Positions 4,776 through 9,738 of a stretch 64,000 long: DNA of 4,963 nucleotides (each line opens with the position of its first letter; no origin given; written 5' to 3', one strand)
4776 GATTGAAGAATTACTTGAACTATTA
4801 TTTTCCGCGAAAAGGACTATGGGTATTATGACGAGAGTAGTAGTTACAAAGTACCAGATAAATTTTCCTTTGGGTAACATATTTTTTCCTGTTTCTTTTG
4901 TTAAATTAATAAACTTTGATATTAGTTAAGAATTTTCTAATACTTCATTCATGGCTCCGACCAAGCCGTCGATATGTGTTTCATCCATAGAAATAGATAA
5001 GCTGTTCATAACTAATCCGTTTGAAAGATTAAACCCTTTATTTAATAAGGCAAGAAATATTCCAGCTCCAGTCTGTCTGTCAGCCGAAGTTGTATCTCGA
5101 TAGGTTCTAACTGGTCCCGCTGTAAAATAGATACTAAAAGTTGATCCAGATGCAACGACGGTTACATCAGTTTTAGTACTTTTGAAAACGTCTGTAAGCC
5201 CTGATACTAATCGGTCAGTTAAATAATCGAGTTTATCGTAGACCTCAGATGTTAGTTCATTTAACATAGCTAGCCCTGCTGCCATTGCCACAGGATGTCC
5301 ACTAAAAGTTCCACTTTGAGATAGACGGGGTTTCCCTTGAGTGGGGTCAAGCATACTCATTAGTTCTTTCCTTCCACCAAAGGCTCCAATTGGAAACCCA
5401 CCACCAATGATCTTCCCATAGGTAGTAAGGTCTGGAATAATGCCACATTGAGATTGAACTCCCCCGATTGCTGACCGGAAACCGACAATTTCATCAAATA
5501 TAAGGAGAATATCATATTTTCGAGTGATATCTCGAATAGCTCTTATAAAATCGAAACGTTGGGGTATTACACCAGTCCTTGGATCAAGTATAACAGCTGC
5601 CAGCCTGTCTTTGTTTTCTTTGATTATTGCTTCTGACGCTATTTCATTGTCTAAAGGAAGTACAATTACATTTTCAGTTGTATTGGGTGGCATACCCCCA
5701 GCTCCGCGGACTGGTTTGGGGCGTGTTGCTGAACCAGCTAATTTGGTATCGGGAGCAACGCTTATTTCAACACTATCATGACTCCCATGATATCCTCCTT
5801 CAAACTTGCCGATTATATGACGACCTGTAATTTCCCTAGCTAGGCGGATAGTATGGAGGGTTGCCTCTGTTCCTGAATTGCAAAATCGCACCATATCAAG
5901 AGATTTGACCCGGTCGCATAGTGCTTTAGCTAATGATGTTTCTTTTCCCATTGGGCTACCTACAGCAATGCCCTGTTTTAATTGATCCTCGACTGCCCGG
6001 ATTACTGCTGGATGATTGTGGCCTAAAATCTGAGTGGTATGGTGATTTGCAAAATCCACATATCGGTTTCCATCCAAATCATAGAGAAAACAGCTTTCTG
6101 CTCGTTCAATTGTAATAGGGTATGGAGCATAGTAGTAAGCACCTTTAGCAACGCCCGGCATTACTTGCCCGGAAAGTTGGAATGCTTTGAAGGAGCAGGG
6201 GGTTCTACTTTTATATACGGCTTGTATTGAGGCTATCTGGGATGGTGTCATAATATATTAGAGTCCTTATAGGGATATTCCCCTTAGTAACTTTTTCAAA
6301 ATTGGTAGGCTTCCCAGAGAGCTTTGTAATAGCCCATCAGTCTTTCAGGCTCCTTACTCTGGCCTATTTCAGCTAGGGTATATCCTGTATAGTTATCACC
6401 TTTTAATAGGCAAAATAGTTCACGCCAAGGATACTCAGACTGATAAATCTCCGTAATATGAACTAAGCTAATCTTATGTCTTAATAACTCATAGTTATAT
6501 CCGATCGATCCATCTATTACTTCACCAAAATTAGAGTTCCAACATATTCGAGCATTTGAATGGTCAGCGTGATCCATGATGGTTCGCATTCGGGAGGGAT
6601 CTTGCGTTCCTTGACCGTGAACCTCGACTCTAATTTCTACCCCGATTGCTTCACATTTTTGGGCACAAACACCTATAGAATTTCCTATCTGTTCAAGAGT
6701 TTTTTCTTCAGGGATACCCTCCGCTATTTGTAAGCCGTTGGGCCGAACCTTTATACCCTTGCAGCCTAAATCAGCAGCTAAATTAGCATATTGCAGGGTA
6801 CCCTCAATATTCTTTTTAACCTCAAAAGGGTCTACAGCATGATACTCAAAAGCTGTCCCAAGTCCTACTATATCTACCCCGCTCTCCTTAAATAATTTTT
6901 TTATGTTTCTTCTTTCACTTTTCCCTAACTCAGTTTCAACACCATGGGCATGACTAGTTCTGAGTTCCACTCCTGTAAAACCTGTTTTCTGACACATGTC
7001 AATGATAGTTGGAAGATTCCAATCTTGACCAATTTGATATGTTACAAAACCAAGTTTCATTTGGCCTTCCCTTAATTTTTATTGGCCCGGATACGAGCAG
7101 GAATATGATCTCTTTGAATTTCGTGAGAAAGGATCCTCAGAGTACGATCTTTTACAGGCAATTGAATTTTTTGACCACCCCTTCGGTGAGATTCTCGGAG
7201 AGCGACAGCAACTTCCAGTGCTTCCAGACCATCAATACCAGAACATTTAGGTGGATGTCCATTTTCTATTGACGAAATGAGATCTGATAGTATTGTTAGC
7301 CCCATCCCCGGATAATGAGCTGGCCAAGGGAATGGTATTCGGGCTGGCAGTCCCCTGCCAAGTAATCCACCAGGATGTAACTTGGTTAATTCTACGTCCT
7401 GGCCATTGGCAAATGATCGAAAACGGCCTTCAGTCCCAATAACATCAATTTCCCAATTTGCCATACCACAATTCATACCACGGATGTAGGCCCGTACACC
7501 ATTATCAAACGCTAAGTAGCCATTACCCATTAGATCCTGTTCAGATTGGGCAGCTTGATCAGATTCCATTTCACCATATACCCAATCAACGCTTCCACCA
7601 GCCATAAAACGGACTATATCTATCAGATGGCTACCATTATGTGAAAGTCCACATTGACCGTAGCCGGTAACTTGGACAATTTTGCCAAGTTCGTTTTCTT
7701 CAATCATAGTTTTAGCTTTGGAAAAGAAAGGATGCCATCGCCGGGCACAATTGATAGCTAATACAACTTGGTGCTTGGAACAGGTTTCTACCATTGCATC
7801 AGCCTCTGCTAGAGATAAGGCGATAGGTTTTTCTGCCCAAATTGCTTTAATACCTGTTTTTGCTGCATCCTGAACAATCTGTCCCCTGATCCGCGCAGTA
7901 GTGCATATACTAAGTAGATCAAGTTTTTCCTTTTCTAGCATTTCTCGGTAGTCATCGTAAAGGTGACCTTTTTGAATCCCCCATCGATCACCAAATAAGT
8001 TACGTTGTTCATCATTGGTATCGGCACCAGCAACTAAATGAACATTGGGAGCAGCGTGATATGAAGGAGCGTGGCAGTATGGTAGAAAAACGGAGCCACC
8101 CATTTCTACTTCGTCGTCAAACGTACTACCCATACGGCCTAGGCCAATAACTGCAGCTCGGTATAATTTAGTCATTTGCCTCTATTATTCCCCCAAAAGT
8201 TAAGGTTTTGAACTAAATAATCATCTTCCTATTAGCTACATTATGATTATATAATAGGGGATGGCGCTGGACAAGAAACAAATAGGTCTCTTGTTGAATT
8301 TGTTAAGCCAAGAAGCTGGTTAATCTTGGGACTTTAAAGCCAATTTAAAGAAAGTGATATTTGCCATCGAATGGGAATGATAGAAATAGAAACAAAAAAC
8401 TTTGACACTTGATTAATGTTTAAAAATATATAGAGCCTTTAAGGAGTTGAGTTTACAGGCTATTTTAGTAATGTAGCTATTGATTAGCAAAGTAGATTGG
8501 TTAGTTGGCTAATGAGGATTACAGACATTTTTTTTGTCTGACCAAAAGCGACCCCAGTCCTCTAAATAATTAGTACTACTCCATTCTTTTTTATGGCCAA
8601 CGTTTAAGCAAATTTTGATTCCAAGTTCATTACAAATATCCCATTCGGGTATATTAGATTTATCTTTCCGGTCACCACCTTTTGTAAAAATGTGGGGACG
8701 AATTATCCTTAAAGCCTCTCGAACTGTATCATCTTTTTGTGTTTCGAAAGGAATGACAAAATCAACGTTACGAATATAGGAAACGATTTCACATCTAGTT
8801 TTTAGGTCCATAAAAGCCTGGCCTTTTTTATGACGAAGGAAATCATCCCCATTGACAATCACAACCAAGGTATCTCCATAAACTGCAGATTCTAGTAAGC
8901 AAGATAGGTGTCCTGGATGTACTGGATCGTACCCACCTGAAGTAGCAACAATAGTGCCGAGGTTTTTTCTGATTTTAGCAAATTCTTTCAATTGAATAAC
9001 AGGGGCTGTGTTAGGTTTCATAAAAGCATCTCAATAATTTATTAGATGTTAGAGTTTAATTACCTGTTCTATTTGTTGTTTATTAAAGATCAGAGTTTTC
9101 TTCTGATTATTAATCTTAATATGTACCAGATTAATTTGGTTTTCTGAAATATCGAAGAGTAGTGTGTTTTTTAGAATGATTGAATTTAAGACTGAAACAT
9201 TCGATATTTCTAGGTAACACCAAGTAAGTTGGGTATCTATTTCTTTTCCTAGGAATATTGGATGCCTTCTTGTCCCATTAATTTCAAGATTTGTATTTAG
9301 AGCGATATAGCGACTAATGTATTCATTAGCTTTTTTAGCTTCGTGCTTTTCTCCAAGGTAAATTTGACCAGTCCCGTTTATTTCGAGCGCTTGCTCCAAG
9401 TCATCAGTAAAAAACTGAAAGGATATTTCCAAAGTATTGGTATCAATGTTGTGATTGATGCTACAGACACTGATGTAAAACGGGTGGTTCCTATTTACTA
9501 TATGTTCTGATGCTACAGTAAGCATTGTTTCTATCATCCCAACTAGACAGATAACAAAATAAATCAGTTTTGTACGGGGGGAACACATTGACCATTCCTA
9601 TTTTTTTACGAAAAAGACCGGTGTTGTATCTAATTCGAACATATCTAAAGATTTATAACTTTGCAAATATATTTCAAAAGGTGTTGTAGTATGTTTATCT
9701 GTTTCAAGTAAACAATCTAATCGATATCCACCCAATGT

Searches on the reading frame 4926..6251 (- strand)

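Call 40: search_protein_families(library=pfam, proteins=[window:4926-6251:-], max_evalue=0.00001)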
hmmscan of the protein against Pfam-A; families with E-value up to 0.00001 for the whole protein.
window:4926-6251:- (441 aa): 1 family
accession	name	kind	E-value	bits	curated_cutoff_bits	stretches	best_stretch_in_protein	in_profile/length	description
PF00202.27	Aminotran_3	-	4.6e-54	184.1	30.5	1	43-395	8-366/403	Aminotransferase class-III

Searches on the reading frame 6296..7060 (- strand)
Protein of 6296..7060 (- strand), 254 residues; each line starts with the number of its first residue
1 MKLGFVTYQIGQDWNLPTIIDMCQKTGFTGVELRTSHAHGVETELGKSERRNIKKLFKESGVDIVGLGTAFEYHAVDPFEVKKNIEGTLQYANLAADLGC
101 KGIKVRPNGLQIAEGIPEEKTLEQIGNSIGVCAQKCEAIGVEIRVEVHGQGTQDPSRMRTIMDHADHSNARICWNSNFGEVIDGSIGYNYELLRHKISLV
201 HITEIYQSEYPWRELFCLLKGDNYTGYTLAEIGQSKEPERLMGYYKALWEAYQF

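Call 40: search_protein_families(library=pfam, proteins=[window:6296-7060:-], max_evalue=0.00001)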
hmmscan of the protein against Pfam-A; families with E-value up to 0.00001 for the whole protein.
window:6296-7060:- (254 aa): 1 family
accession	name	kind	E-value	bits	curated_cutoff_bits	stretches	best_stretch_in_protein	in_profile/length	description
PF01261.30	AP_endonuc_2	-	6.8e-19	69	31.1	1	21-237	2-234/249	Xylose isomerase-like TIM barrel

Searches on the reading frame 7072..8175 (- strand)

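Call 40: search_protein_families(library=pfam, proteins=[window:7072-8175:-], max_evalue=0.00001)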
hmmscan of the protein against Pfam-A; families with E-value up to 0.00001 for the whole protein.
window:7072-8175:- (367 aa): 3 families
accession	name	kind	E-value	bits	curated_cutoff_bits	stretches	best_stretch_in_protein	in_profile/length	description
PF01408.29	GFO_IDH_MocA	-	2e-16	61.2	24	1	8-142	4-119/120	Oxidoreductase family, NAD-binding Rossmann fold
PF02894.22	GFO_IDH_MocA_C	-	7.1e-13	49.3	22.9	1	177-338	43-217/218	Oxidoreductase family, C-terminal alpha/beta domain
PF22725.1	GFO_IDH_MocA_C3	-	1.2e-10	41.9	27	1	179-252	48-123/124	GFO/IDH/MocA C-terminal domain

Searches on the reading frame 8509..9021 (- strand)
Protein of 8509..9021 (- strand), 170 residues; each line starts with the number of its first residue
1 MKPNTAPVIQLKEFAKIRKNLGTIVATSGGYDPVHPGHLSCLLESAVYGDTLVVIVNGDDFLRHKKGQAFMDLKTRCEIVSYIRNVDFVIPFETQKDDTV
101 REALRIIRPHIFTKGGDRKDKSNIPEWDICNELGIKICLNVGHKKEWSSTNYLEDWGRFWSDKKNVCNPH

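Call 40: search_protein_families(library=pfam, proteins=[window:8509-9021:-], max_evalue=0.00001)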
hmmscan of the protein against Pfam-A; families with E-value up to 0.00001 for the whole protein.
window:8509-9021:- (170 aa): 1 family
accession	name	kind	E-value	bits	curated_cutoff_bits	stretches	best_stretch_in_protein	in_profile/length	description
PF01467.32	CTP_transf_like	-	4.9e-11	43.4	21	1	28-120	3-92/133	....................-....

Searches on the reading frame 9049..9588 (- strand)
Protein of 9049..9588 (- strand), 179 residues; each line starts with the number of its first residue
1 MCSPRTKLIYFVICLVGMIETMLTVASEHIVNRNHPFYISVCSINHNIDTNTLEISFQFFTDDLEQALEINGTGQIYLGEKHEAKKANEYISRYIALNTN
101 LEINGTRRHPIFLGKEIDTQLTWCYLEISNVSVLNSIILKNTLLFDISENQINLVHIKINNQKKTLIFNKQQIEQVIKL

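Call 41: search_protein_families(library=pfam, proteins=[window:9049-9588:-], max_evalue=0.00001)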
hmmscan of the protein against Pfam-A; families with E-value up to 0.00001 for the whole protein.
window:9049-9588:- (179 aa): 1 family
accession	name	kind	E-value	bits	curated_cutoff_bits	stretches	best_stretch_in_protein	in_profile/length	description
PF20420.3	DUF6702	-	4.7e-40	137.3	24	1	34-169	6-141/141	Domain of unknown function (DUF6702)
